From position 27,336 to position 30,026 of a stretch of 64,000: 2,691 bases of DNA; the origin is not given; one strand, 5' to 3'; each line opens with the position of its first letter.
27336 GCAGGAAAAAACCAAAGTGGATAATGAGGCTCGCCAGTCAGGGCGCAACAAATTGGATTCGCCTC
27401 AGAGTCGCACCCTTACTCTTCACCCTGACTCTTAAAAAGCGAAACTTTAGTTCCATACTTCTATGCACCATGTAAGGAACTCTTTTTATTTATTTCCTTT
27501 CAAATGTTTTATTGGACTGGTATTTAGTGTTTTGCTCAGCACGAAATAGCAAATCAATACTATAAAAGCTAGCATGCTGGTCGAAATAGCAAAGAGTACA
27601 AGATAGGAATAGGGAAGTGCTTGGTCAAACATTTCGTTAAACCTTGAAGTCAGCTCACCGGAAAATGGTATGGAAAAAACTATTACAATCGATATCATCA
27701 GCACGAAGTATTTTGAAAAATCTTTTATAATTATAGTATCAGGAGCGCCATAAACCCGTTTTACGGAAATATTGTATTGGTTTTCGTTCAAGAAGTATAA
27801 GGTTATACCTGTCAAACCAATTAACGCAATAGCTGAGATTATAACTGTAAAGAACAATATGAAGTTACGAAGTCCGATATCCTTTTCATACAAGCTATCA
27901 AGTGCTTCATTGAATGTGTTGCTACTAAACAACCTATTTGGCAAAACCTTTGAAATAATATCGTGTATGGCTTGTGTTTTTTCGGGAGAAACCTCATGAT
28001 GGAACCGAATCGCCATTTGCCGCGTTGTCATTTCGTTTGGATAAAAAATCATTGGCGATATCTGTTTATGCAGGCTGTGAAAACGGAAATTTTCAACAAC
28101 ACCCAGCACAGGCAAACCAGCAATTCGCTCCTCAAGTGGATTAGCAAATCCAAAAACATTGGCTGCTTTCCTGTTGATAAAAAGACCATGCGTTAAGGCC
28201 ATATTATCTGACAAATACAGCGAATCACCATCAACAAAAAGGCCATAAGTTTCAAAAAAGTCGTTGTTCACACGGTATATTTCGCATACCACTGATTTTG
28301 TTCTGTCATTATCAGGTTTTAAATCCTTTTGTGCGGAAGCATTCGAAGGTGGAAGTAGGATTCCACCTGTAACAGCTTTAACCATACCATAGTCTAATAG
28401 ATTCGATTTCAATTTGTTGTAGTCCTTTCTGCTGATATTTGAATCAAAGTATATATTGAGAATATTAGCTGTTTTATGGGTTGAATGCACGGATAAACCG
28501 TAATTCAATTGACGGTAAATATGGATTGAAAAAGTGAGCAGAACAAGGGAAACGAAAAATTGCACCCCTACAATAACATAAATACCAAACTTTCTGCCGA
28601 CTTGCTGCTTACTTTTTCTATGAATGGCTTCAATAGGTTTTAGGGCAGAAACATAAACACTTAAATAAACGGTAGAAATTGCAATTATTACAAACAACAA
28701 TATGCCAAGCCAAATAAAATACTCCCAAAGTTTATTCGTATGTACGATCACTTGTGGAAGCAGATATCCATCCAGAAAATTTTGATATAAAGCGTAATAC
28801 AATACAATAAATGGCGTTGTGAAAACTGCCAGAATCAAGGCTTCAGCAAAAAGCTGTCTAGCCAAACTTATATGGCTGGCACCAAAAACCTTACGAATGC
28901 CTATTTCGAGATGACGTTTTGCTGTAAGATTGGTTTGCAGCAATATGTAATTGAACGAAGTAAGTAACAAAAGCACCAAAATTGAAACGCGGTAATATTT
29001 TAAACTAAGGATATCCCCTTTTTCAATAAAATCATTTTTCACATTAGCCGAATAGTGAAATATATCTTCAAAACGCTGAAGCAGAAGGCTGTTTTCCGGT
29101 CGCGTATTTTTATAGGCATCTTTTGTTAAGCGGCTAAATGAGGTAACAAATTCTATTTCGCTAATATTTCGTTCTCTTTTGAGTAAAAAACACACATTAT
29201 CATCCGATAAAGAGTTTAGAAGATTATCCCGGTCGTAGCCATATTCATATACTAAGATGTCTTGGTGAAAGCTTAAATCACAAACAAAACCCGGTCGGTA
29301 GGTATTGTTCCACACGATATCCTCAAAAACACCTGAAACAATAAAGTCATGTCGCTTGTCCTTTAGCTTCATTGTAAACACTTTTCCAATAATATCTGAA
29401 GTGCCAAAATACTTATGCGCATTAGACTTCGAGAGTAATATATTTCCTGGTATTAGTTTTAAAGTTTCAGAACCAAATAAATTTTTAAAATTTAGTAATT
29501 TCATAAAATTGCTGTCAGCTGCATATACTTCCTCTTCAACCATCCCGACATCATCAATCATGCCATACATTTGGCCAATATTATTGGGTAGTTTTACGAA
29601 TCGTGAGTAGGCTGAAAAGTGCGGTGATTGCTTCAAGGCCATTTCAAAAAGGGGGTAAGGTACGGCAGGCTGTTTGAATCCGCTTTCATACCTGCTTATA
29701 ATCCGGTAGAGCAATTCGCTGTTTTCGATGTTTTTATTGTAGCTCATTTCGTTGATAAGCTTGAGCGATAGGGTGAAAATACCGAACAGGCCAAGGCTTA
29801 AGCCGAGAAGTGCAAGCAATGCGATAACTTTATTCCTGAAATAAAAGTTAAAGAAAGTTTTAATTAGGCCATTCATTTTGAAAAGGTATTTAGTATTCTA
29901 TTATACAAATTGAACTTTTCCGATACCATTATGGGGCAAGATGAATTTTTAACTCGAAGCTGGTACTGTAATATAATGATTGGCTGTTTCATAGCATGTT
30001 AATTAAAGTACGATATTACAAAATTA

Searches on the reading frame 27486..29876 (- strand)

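Call 51: search_protein_families(library=pfam, proteins=[window:27486-29876:-], max_evalue=0.01)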
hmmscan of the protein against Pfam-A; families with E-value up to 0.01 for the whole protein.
window:27486-29876:- (796 aa): 2 families
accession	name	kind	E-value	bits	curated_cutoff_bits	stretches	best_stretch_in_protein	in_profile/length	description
PF12704.14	MacB_PCD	-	6.5e-12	46.6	27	1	20-188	2-158/207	MacB-like periplasmic core domain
PF02687.27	FtsX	-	7.9e-11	42.5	25.5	2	298-409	3-115/120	FtsX-like permease C-terminal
